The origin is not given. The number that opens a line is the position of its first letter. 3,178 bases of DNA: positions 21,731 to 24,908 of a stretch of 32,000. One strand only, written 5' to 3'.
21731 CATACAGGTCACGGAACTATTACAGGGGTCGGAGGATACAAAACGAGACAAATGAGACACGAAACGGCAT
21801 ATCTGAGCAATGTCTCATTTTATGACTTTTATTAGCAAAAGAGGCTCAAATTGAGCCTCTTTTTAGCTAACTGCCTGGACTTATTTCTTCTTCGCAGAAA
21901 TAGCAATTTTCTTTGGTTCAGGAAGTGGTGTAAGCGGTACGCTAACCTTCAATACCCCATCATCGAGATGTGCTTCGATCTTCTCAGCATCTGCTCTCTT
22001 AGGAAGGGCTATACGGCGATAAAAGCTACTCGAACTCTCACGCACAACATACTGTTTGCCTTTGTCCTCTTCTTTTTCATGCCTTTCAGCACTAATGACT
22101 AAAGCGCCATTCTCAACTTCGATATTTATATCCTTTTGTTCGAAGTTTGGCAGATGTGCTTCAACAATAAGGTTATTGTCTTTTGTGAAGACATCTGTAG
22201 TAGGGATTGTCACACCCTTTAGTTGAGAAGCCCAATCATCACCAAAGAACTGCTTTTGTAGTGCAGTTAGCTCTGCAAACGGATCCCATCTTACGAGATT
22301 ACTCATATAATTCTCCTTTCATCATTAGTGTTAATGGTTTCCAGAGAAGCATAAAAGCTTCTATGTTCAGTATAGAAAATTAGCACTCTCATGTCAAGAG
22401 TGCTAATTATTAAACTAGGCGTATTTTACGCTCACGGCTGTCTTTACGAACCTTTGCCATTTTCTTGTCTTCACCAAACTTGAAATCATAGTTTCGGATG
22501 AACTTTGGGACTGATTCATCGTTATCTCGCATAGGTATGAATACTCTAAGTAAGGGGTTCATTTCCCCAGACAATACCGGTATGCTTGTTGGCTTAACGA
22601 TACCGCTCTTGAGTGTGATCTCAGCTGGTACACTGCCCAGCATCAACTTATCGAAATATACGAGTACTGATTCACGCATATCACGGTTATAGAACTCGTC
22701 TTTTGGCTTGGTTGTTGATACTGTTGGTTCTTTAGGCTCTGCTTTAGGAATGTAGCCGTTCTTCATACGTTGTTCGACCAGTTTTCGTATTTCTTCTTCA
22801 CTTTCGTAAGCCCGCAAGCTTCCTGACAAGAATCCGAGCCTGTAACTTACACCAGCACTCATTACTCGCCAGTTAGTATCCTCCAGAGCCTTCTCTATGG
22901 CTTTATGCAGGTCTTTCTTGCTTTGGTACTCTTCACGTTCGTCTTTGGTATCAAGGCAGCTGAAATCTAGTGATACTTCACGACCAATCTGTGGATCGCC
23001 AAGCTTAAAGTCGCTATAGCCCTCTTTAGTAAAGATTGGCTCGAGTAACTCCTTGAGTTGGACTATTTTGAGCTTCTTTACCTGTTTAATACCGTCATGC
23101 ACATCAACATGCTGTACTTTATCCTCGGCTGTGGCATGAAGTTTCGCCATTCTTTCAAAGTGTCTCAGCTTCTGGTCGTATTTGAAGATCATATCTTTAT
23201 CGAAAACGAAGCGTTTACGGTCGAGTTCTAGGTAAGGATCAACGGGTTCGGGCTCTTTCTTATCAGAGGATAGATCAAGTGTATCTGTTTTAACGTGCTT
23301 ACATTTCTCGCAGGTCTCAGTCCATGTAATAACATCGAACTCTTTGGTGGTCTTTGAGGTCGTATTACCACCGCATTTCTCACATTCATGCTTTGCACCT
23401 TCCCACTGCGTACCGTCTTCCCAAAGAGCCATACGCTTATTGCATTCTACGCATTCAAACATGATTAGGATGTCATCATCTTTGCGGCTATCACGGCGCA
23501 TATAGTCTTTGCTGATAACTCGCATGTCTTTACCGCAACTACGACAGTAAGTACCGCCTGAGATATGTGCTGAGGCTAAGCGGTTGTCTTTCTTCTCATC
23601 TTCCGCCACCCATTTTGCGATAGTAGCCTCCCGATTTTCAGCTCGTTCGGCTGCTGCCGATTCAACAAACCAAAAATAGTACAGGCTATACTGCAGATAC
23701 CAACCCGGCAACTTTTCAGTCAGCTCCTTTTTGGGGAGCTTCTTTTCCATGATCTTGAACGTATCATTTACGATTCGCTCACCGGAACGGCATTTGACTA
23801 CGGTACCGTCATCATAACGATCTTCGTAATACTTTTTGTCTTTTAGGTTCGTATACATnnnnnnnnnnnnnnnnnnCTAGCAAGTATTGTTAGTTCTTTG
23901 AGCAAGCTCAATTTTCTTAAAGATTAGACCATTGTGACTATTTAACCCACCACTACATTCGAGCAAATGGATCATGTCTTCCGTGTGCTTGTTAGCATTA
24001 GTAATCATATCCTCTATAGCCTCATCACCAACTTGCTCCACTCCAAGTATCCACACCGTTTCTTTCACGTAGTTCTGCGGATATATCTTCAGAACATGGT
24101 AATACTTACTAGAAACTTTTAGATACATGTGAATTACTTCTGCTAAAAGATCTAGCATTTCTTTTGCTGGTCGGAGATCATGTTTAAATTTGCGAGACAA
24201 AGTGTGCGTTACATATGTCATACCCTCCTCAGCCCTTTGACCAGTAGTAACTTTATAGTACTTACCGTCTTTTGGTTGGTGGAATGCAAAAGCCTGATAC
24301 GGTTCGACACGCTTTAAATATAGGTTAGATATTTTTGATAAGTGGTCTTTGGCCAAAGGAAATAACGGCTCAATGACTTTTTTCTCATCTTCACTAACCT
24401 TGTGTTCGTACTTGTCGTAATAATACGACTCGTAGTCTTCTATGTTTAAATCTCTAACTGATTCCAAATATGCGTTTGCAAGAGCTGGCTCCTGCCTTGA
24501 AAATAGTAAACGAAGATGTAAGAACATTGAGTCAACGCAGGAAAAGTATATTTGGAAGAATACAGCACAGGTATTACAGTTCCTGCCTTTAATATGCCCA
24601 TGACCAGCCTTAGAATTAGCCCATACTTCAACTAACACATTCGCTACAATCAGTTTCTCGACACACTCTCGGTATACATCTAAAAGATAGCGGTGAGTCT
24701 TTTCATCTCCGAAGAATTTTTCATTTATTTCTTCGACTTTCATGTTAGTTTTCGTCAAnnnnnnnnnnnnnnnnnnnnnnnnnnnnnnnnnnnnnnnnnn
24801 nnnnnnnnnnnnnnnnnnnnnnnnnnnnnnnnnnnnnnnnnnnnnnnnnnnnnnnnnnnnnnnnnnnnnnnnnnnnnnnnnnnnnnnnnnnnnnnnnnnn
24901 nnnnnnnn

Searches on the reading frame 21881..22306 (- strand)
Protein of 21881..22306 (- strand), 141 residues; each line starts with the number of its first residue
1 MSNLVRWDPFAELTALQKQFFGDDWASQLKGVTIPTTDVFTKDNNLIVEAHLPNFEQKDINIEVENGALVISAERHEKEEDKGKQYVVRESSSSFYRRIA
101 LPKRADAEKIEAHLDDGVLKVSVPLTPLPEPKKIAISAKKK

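Call 3: search_protein_families(library=pfam, proteins=[window:21881-22306:-], max_evalue=0.1)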
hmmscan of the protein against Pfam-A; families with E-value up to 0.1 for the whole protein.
window:21881-22306:- (141 aa): 4 families
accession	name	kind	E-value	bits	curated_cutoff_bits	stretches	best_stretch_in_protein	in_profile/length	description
PF00011.27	HSP20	-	2.3e-21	76.3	20.8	1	41-136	4-101/102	Hsp20/alpha crystallin family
PF17886.7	ArsA_HSP20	-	3e-07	30.3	22.5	1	43-122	1-62/63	HSP20-like domain found in ArsA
PF18046.7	FKBP26_C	-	0.00013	22.6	27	0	47-72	8-33/72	FKBP26_C-terminal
PF10988.14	DUF2807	-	0.0094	16.2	24.2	0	42-81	17-56/181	Putative auto-transporter adhesin, head GIN domain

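Call 4: search_protein_families(library=padloc, proteins=[window:21881-22306:-], max_evalue=0.1)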
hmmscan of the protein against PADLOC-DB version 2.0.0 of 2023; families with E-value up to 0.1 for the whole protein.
window:21881-22306:- (141 aa): 1 family
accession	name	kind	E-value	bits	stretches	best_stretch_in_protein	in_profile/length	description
PDLC01520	Csx19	-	0.011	14.1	1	38-77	30-67/123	CAS-III-D; effector_UNK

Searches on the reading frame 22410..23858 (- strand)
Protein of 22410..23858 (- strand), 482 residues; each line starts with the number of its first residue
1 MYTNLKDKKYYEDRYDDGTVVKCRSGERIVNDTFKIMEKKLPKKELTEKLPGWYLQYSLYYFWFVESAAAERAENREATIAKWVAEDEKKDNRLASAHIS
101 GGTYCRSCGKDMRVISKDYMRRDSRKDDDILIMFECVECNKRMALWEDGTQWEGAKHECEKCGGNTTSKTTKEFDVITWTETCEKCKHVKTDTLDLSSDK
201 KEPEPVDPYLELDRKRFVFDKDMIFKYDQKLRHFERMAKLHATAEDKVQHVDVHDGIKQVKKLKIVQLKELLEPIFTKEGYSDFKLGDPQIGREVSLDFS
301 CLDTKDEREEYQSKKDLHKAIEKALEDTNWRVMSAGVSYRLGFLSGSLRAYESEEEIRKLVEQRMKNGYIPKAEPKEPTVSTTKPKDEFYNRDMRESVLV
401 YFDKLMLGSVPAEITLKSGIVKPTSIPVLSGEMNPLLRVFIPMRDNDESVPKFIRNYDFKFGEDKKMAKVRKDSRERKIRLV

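Call 3: search_protein_families(library=pfam, proteins=[window:22410-23858:-], max_evalue=0.1)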
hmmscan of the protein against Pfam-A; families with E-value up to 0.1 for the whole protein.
window:22410-23858:- (482 aa): 3 families
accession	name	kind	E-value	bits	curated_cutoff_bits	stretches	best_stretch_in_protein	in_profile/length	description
PF01155.25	HypA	-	0.0099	16.3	28.9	0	89-150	57-103/112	Hydrogenase/urease nickel incorporation, metallochaperone, hypA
PF12773.13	DZR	-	0.037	14.6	27.3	0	102-142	12-33/45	Double zinc ribbon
PF22644.2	BsNagA_N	-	0.099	12.8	27.4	0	365-388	16-39/50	BsNagA composite domain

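Call 4: search_protein_families(library=padloc, proteins=[window:22410-23858:-], max_evalue=0.1)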
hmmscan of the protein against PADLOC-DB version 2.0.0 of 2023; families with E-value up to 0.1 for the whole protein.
window:22410-23858:- (482 aa): 0 families

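Call 6: search_protein_families(library=ncbifam, proteins=[window:22410-23858:-], max_evalue=0.1)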
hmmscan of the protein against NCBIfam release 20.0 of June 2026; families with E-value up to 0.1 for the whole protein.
window:22410-23858:- (482 aa): 2 families
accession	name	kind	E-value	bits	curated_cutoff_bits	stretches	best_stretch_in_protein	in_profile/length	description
TIGR02605.1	CxxC_CxxC_SSSS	subfamily_domain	0.00078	19.5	31.3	1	134-172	6-42/52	FmdB family zinc ribbon protein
TIGR00921.1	2A067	subfamily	0.084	10.9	351.9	0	298-347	261-310/733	hydrophobe/amphiphile efflux-3 (HAE3) family transporter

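Call 77: search_protein_families(library=phrogs, proteins=[window:22413-23858:-], max_evalue=0.01)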
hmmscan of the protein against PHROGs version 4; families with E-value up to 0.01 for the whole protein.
window:22413-23858:- (482 aa): 0 families

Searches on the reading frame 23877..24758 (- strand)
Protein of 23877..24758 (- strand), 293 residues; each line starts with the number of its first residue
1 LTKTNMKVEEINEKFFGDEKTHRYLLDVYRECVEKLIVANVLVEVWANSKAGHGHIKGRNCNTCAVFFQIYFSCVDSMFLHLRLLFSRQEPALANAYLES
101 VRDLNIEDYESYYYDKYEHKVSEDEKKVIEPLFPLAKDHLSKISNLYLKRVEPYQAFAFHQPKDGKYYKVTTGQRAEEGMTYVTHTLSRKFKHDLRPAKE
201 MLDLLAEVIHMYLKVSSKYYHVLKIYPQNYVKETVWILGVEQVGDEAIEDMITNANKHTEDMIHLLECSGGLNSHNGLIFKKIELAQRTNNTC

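Call 3: search_protein_families(library=pfam, proteins=[window:23877-24758:-], max_evalue=0.1)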
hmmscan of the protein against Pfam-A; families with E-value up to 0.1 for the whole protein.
window:23877-24758:- (293 aa): 0 families

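Call 4: search_protein_families(library=padloc, proteins=[window:23877-24758:-], max_evalue=0.1)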
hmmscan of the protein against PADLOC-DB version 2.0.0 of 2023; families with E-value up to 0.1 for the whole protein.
window:23877-24758:- (293 aa): 0 families

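Call 6: search_protein_families(library=ncbifam, proteins=[window:23877-24758:-], max_evalue=0.1)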
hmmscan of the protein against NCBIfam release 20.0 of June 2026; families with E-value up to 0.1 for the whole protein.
window:23877-24758:- (293 aa): 0 families

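Call 77: search_protein_families(library=phrogs, proteins=[window:23880-24743:-], max_evalue=0.01)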
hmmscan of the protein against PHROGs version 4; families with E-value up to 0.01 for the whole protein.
window:23880-24743:- (288 aa): 0 families
